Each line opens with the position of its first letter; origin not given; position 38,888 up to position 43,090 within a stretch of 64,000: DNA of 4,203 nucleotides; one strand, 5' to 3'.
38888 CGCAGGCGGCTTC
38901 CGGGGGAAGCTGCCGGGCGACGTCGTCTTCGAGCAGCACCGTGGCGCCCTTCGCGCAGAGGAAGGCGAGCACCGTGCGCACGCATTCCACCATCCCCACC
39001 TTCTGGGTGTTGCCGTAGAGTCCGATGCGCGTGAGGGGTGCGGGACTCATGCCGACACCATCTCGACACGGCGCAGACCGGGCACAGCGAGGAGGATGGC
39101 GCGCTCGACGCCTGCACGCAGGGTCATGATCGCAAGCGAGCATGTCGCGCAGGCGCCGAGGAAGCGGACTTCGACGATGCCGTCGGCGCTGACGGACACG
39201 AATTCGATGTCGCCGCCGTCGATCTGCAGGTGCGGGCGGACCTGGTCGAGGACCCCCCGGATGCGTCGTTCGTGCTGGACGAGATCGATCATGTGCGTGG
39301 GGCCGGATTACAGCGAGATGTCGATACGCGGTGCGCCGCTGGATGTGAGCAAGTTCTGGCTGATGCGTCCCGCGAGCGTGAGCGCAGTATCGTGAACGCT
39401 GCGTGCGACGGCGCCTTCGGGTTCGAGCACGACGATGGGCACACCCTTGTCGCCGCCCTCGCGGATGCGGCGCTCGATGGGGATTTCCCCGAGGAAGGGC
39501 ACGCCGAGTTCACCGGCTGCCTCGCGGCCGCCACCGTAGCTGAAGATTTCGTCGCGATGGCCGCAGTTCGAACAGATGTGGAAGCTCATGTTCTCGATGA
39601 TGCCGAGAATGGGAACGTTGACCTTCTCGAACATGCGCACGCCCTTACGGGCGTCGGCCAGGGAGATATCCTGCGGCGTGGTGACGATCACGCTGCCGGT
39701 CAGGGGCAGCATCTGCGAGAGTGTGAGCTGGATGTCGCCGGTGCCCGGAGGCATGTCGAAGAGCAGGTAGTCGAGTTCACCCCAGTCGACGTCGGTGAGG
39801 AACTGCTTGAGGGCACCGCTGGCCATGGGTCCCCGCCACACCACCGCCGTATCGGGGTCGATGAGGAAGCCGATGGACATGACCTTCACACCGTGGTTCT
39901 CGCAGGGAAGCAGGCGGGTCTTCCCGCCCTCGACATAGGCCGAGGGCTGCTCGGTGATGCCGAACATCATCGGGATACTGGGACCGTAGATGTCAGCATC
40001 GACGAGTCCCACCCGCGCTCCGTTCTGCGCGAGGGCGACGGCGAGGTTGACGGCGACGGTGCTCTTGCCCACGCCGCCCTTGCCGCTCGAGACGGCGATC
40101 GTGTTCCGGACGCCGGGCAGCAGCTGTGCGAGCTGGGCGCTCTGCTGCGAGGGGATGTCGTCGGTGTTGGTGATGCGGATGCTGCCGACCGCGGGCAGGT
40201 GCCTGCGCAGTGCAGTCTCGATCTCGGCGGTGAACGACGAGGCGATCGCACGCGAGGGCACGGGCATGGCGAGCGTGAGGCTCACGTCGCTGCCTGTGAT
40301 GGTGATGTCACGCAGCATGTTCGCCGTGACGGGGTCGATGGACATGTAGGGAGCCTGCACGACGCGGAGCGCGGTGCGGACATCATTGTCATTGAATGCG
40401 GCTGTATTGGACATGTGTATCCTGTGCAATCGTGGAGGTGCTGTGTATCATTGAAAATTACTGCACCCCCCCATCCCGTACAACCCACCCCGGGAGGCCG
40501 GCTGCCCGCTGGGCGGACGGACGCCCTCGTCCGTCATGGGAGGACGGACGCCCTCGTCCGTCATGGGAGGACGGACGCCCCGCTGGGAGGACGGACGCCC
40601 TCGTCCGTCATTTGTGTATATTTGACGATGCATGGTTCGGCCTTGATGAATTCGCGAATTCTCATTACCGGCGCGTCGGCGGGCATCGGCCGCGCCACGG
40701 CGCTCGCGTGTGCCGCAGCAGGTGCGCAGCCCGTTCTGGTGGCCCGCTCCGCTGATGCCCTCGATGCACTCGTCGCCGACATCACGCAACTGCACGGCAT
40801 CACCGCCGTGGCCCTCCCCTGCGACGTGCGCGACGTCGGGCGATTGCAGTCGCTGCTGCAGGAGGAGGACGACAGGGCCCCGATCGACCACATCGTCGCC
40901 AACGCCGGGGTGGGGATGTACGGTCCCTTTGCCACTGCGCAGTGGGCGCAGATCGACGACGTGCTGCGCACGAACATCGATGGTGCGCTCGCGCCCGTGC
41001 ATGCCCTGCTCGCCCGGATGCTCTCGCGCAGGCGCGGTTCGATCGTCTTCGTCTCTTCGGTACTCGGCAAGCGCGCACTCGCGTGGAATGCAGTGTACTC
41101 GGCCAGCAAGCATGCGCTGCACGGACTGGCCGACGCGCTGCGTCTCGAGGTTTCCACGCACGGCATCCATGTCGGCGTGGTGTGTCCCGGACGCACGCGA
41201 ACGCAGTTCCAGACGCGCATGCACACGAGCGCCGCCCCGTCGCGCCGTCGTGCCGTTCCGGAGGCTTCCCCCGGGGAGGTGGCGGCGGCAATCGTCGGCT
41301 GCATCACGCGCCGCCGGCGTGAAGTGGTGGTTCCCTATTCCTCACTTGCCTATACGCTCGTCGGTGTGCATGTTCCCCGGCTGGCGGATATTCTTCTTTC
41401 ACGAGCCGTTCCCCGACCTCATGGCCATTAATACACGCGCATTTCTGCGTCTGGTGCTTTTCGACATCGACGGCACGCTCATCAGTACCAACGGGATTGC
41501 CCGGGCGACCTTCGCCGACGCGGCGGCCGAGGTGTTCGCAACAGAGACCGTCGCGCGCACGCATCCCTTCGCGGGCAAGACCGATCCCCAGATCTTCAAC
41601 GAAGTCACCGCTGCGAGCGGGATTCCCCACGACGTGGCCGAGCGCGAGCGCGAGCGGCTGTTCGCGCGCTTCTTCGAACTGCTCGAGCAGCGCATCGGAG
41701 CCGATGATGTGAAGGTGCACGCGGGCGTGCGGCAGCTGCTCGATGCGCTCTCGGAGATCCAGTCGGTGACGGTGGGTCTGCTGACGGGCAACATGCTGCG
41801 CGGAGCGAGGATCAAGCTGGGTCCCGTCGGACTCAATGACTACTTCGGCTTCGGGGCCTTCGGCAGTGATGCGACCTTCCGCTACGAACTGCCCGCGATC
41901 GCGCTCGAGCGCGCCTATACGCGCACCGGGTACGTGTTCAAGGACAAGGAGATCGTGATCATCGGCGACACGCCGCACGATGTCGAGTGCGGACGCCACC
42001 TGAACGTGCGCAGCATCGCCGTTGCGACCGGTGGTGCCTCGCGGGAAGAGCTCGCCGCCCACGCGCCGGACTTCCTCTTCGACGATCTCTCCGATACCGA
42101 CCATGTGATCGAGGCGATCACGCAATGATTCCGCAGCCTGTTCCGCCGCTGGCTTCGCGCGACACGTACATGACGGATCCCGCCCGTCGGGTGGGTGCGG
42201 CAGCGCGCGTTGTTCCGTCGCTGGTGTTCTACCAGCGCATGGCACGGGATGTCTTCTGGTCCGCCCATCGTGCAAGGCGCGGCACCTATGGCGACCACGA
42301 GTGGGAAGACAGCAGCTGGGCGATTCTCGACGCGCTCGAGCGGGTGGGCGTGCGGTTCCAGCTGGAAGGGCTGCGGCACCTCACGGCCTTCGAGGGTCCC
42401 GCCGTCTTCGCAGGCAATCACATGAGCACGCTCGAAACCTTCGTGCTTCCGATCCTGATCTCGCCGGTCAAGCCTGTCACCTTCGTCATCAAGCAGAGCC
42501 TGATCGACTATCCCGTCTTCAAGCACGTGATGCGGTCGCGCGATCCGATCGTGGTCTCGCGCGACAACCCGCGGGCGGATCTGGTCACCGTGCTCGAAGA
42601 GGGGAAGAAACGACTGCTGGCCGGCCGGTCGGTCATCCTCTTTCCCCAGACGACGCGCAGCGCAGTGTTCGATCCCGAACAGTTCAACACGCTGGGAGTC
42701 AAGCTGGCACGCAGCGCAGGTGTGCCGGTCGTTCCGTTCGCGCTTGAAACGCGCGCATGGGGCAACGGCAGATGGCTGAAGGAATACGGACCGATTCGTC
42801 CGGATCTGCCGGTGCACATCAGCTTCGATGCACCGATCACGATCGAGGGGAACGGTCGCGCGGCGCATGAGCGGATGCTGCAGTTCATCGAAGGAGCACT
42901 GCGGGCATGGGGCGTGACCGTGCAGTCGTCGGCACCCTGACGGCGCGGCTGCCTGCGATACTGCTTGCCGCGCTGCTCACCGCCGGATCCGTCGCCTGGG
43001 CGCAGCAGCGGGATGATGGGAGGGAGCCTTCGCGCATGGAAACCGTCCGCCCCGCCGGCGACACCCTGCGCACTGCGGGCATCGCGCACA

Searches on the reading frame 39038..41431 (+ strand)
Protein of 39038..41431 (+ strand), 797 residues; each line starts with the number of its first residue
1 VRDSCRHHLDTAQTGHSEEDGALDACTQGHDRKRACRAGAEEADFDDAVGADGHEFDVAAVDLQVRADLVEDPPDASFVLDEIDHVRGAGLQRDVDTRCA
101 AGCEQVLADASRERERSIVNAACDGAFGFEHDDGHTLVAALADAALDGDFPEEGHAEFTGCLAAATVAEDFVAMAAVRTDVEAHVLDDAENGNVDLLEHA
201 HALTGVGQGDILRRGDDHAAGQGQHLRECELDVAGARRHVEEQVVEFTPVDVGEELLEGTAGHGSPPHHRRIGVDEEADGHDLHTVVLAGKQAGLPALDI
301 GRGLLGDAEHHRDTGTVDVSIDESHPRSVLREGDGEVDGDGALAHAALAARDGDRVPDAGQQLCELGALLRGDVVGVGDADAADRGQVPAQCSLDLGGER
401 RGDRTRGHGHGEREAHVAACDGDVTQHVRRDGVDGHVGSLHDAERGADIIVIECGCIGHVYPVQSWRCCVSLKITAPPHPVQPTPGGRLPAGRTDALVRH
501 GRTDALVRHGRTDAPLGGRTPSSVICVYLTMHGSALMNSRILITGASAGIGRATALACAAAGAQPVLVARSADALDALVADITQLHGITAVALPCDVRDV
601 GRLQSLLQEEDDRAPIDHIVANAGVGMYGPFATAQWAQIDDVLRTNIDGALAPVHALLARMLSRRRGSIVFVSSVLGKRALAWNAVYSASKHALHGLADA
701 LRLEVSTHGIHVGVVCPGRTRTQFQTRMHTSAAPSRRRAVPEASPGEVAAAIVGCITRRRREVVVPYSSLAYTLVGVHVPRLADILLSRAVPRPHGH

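Call 29: search_protein_families(library=pfam, proteins=[window:39038-41431:+], max_evalue=0.0001)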
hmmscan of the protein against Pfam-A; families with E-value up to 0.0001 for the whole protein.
window:39038-41431:+ (797 aa): 3 families
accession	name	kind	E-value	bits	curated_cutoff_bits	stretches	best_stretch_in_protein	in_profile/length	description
PF00106.31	adh_short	-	5.2e-48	163.6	26.6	1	541-727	3-189/195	short chain dehydrogenase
PF13561.12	adh_short_C2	-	2e-30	106.6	27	1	545-730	1-186/236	Enoyl-(Acyl carrier protein) reductase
PF08659.16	KR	-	5.1e-14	53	22.6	1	541-702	3-164/180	KR domain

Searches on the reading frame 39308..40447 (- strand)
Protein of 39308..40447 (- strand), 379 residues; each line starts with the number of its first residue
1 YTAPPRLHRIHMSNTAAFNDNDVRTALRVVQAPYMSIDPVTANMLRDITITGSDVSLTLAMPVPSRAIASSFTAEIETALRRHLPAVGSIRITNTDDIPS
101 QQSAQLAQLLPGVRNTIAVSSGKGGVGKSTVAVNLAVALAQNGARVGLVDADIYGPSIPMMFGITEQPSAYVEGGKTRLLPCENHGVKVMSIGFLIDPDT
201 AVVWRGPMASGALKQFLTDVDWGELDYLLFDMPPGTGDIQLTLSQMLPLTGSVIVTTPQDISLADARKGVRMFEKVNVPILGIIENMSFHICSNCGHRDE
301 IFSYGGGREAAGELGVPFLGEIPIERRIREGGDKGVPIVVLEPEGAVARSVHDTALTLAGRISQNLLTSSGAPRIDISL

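Call 29: search_protein_families(library=pfam, proteins=[window:39308-40447:-], max_evalue=0.0001)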
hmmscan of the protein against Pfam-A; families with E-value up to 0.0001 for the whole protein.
window:39308-40447:- (379 aa): 7 families
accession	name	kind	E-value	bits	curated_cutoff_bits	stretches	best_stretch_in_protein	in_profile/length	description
PF10609.15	ParA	-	4e-102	341.3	27.1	1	113-355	2-242/246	NUBPL iron-transfer P-loop NTPase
PF01656.29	CbiA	-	1.6e-13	51.1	25.4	1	117-330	1-117/125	CobQ/CobB/MinD/ParA nucleotide binding domain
PF01883.24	FeS_assembly_P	-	8e-13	48.9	23.5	1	22-90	3-71/73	Iron-sulfur cluster assembly protein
PF13614.12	AAA_31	-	2e-12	47.8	27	1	116-153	3-40/177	AAA domain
PF09140.17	MipZ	-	8.2e-08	32.3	20.7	1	117-153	3-39/262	ATPase MipZ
PF02374.21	ArsA_ATPase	-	1.1e-06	28.6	24.3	1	119-152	5-38/305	Anion-transporting ATPase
PF00142.24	Fer4_NifH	-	7.5e-05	22.8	25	0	121-162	6-47/271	4Fe-4S iron sulfur cluster binding proteins, NifH/frxC family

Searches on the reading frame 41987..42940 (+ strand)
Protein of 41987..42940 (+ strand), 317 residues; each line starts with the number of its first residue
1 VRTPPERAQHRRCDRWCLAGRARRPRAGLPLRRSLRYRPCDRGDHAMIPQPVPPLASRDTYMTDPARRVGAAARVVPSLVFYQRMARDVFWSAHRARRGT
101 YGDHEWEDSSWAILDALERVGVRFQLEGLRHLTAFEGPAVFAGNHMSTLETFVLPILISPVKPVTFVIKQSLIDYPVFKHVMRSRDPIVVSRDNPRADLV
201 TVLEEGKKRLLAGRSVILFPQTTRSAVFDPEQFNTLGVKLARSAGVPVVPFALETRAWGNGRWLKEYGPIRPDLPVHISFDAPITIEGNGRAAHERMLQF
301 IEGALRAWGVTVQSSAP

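Call 30: search_protein_families(library=pfam, proteins=[window:41987-42940:+], max_evalue=0.0001)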
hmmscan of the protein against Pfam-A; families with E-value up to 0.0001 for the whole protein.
window:41987-42940:+ (317 aa): 1 family
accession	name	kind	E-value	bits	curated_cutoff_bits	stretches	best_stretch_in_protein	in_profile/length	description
PF01553.26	Acyltransferase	-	1.8e-14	54.1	23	1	125-253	3-131/132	Acyltransferase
